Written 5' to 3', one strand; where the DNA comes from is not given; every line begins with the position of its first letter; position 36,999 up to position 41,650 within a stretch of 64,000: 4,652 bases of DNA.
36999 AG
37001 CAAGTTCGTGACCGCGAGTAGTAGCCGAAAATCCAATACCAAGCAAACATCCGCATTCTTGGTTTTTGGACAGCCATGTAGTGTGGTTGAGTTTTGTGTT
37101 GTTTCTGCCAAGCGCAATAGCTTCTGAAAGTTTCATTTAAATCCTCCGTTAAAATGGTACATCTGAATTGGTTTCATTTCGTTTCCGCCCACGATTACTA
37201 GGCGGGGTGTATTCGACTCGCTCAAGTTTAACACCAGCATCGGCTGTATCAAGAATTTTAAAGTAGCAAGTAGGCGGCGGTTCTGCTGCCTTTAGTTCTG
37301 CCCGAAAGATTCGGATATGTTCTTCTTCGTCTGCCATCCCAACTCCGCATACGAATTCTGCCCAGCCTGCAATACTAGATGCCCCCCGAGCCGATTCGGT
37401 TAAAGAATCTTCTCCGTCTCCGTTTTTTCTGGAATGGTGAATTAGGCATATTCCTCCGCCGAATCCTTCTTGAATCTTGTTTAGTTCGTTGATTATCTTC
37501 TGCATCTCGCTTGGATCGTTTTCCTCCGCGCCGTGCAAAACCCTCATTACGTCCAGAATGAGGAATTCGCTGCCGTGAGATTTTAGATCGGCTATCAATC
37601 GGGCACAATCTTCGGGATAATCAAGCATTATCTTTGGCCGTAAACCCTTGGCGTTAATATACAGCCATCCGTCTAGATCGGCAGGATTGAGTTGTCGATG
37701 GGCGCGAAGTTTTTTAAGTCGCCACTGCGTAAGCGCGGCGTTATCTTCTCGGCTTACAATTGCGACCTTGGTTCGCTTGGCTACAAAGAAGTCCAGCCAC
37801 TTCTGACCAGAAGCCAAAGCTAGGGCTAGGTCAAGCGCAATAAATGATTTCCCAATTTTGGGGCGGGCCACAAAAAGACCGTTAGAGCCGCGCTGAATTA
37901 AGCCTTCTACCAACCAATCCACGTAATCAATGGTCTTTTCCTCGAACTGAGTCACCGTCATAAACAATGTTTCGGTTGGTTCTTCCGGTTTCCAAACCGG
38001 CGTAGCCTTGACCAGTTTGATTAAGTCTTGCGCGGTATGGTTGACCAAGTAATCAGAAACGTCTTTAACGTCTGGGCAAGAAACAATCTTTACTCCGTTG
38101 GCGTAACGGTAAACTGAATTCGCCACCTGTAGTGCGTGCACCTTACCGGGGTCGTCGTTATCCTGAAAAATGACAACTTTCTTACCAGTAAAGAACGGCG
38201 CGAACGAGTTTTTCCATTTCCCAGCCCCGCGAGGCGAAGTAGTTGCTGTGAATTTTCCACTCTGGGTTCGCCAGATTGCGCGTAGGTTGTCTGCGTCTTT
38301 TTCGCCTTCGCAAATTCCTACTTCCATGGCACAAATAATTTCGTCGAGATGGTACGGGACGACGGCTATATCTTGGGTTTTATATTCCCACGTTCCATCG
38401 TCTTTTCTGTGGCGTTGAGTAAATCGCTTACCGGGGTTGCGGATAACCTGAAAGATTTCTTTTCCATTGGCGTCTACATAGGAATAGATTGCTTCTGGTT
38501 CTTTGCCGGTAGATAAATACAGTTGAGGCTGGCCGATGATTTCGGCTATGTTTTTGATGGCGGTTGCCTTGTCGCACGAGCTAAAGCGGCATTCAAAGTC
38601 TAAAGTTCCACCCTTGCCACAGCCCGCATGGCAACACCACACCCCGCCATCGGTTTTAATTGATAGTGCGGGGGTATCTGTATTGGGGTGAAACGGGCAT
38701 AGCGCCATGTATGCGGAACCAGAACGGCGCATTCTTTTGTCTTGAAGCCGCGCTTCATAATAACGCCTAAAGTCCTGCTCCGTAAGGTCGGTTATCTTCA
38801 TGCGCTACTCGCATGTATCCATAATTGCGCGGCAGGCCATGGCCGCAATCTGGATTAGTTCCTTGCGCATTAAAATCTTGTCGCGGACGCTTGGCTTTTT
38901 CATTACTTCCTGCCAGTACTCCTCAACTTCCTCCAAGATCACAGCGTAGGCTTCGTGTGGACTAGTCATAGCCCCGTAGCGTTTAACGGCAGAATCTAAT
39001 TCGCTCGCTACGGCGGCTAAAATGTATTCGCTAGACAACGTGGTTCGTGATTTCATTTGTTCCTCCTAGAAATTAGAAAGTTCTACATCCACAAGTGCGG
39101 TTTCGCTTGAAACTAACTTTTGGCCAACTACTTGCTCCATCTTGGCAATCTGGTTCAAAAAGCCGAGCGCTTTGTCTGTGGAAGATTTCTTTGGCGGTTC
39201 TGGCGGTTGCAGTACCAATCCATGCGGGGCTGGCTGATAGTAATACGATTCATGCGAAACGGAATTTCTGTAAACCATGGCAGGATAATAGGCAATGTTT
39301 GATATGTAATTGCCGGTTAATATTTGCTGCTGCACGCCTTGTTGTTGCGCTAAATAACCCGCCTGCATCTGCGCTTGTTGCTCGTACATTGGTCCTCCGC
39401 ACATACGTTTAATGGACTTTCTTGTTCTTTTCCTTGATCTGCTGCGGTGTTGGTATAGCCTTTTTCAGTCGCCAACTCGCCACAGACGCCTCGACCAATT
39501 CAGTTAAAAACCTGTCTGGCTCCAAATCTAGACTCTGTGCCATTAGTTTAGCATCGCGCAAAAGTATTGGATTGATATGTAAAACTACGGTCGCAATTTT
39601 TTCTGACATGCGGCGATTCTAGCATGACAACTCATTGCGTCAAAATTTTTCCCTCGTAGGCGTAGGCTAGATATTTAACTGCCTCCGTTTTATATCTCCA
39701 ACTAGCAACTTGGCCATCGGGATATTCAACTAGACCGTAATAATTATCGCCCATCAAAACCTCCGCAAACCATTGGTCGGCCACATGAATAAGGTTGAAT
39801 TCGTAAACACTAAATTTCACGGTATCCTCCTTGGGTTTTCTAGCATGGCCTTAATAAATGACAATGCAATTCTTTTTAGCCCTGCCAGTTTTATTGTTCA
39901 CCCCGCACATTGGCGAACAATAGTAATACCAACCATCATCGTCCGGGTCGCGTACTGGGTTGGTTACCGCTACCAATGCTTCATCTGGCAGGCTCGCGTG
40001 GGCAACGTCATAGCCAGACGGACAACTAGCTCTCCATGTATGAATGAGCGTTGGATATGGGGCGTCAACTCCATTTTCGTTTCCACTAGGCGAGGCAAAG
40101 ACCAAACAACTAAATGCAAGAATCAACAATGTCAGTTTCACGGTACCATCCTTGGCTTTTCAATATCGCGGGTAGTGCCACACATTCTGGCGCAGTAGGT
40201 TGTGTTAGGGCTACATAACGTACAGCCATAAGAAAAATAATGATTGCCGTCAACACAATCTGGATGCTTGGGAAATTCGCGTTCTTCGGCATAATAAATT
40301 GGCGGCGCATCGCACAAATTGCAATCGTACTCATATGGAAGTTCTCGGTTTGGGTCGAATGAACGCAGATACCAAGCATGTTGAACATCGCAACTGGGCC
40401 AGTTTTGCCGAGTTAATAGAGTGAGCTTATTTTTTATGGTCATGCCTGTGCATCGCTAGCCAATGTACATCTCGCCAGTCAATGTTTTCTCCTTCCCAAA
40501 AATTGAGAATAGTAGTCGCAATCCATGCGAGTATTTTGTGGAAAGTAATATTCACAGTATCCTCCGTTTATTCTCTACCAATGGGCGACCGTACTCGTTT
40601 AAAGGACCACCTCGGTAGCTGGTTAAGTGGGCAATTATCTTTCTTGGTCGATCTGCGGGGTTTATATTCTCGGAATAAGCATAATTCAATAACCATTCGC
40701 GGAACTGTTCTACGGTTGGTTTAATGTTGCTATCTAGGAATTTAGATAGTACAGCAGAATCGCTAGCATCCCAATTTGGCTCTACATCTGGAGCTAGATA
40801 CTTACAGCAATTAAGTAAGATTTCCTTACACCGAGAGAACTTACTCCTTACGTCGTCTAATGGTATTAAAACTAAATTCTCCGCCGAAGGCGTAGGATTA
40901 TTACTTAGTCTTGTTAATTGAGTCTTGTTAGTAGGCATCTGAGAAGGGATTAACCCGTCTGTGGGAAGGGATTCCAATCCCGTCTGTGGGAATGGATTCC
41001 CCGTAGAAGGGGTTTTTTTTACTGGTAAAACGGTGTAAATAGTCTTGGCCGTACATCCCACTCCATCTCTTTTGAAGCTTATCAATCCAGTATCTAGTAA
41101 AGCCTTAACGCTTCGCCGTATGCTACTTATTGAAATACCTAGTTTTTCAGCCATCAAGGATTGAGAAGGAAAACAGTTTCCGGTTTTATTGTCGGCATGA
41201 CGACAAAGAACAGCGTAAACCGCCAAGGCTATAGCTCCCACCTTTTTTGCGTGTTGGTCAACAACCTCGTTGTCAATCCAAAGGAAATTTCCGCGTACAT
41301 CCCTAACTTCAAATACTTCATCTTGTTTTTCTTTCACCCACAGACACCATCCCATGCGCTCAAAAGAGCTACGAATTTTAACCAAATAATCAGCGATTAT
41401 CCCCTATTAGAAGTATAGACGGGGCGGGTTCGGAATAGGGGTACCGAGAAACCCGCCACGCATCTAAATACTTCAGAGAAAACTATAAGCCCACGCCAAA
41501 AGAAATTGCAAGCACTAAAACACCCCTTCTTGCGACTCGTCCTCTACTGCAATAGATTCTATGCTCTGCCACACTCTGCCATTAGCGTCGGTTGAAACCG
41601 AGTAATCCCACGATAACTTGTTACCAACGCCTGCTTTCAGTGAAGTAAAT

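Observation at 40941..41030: Iteron-like direct repeats inside the replication-initiator gene (candidate origin)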

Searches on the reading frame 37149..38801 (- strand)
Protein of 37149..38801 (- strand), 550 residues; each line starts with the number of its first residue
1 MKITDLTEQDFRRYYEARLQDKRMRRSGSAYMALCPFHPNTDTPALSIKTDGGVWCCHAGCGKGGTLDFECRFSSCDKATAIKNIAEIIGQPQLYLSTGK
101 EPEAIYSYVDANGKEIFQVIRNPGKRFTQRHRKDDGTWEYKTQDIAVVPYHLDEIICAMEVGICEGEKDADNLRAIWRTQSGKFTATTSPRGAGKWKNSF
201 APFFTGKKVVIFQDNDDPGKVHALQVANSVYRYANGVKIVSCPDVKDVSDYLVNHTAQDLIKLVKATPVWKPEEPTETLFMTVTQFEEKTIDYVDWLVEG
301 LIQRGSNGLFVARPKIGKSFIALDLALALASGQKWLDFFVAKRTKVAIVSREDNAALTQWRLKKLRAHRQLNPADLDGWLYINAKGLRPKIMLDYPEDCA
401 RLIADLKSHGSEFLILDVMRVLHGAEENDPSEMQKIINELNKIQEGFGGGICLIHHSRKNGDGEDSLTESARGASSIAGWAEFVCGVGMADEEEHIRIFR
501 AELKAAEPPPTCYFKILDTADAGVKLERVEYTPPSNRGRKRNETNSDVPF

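Call 6: search_protein_families(library=pfam, proteins=[window:37149-38801:-], max_evalue=0.01)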
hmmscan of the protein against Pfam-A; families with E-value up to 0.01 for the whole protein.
window:37149-38801:- (550 aa): 3 families
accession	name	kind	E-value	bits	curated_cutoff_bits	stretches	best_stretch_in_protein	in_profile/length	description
PF13481.12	AAA_25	-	8.8e-34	117.3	27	1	277-462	6-195/195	AAA domain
PF01807.25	Zn_ribbon_DnaG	-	7.8e-09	35.7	24.9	1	23-90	24-90/98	CHC2 zinc finger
PF13155.12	Toprim_2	-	0.0074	17.1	22.1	0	206-252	42-88/88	Toprim-like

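Call 7: search_protein_families(library=phrogs, proteins=[window:37149-38801:-], max_evalue=0.01)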
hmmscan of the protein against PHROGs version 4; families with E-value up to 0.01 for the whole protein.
window:37149-38801:- (550 aa): 21 families
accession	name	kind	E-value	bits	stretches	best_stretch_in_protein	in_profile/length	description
phrog_239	-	DNA, RNA and nucleotide metabolism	6.3e-38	132.2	1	21-494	31-560/801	DNA primase/helicase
phrog_3123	-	unknown function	2e-34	120.1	1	267-503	303-551/583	-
phrog_906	-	DNA, RNA and nucleotide metabolism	3.5e-24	86.6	1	278-479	502-688/872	DNA polymerase/primase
phrog_25693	-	unknown function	3.1e-20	73.2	1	286-488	31-239/405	-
phrog_2597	-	DNA, RNA and nucleotide metabolism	1.5e-18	67.7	1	283-474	345-531/747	DNA primase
phrog_1284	-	unknown function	2.2e-17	64.4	1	293-484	23-218/306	-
phrog_6088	-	DNA, RNA and nucleotide metabolism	9.5e-14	51.7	1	106-267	154-298/772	DNA primase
phrog_6012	-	DNA, RNA and nucleotide metabolism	5.8e-12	46.6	1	296-468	137-303/447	DNA helicase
phrog_47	-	DNA, RNA and nucleotide metabolism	3e-11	43.6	2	17-89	36-108/947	DNA primase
phrog_2850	-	unknown function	4.9e-10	39.9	1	273-506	128-350/465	-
phrog_6444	-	DNA, RNA and nucleotide metabolism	1.1e-09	38.7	1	23-66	28-69/577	DNA primase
phrog_6357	-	unknown function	4.7e-09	37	1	286-484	16-184/321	-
phrog_3228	-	DNA, RNA and nucleotide metabolism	1.4e-06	28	1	426-497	497-564/766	replicative helicase-primase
phrog_11992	-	unknown function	7e-06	27.4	1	28-92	25-86/177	-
phrog_2304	-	DNA, RNA and nucleotide metabolism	1.3e-05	26.4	1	27-68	29-68/133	DNA primase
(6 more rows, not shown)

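Call 105: search_protein_families(library=ncbifam, proteins=[window:37149-38801:-], max_evalue=0.01)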
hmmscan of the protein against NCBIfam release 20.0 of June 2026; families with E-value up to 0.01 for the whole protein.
window:37149-38801:- (550 aa): 2 families
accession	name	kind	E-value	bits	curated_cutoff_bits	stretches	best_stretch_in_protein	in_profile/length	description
NF005477.0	PRK07078.1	subfamily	2.7e-19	68.8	1014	1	103-271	135-304/759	hypothetical protein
TIGR01391.1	dnaG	equivalog_domain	3.1e-14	52.7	283.6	2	24-91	26-92/414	DNA primase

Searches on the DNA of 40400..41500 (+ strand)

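Call 5: search_dna_similar(query=window:40400-41500:+, collection=phages, mode=distant, max_rows=30)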
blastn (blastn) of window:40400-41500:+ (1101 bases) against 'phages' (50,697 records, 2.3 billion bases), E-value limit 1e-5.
No match.

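Call 46: search_dna_similar(query=window:40867-40932:-, collection=phages, mode=distant, max_evalue=10, max_rows=30)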
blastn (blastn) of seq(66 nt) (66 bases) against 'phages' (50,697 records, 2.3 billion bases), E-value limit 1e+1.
Records with a match: 5; places in all: 5; records where one place covers at least 80% of the query: 0.
Best place of each record, by identity: >=99% 1; 90-95% 3; 80-90% 1.
By first word of the organism name: Clostridium 2; Marine 1; Clostridioides 1; Acinetobacter 1.
By host as written in the record: Clostridium difficile 2; - 1; Clostridioides difficile 1; Acinetobacter halotolerans 1.
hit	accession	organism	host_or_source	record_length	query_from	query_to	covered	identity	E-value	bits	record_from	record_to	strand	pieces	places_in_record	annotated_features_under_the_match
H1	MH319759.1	Marine virus AG-345-O18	single cell amplified by WGA-X; seawater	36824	12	39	42%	89.3%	6e+0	35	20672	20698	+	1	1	record has no annotation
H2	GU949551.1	Clostridium phage phiCD6356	Clostridium difficile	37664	3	28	39%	92.6%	5e-1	37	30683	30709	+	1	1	putative phage replication protein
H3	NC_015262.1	Clostridium phage phiCD6356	Clostridium difficile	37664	3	28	39%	92.6%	5e-1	37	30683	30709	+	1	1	replication initiation protein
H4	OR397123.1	Clostridioides phage AR1074-1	Clostridioides difficile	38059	3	28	39%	92.6%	5e-1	37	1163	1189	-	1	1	hypothetical protein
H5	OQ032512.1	Acinetobacter phage nACB2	Acinetobacter halotolerans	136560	18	35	27%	100.0%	6e+0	34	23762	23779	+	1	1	tail sheath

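Call 47: get_annotated_region(hit=H3, flank=2500)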
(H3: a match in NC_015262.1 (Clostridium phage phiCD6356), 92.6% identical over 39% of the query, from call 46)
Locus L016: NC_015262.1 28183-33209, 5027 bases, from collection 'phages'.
description: Clostridium phage phiCD6356, complete genome.
organism: Clostridium phage phiCD6356 (NCBI taxid 864178)
taxonomy: Viruses; Duplodnaviria; Heunggongvirae; Uroviricota; Caudoviricetes
host: Clostridium difficile; source: -; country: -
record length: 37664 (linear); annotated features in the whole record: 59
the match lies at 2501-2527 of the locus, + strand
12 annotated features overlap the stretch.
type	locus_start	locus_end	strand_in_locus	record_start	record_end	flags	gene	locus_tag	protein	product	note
CDS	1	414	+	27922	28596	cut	-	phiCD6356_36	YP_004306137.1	hypothetical protein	-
CDS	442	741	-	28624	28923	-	-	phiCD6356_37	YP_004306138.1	helix-turn-helix domain-containing protein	-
CDS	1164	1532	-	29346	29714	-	-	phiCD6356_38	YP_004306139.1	helix-turn-helix domain-containing protein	-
CDS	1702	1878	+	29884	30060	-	-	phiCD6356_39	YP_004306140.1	hypothetical protein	-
CDS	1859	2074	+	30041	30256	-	-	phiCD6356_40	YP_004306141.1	hypothetical protein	-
CDS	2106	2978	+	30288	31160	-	-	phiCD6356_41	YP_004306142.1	replication initiation protein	-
CDS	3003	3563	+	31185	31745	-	-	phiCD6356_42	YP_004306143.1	hypothetical protein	-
CDS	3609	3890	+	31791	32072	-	-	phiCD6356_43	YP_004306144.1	hypothetical protein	-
CDS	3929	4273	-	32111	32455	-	-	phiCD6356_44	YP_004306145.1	DUF2513 domain-containing protein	-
CDS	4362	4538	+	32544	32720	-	-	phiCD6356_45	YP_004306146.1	hypothetical protein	-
CDS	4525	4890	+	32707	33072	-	-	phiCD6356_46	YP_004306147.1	hypothetical protein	-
CDS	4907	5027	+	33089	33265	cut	-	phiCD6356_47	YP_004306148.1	hypothetical protein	-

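Call 48: get_annotated_region(hit=H1, flank=1500)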
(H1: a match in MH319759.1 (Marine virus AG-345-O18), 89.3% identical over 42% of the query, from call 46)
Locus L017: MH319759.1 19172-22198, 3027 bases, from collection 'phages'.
description: Marine virus AG-345-O18 Ga0172273_13 genomic sequence.
organism: Marine virus AG-345-O18 (NCBI taxid 2162691)
taxonomy: Viruses; Duplodnaviria; Heunggongvirae; Uroviricota; Caudoviricetes
host: -; source: single cell amplified by WGA-X; seawater; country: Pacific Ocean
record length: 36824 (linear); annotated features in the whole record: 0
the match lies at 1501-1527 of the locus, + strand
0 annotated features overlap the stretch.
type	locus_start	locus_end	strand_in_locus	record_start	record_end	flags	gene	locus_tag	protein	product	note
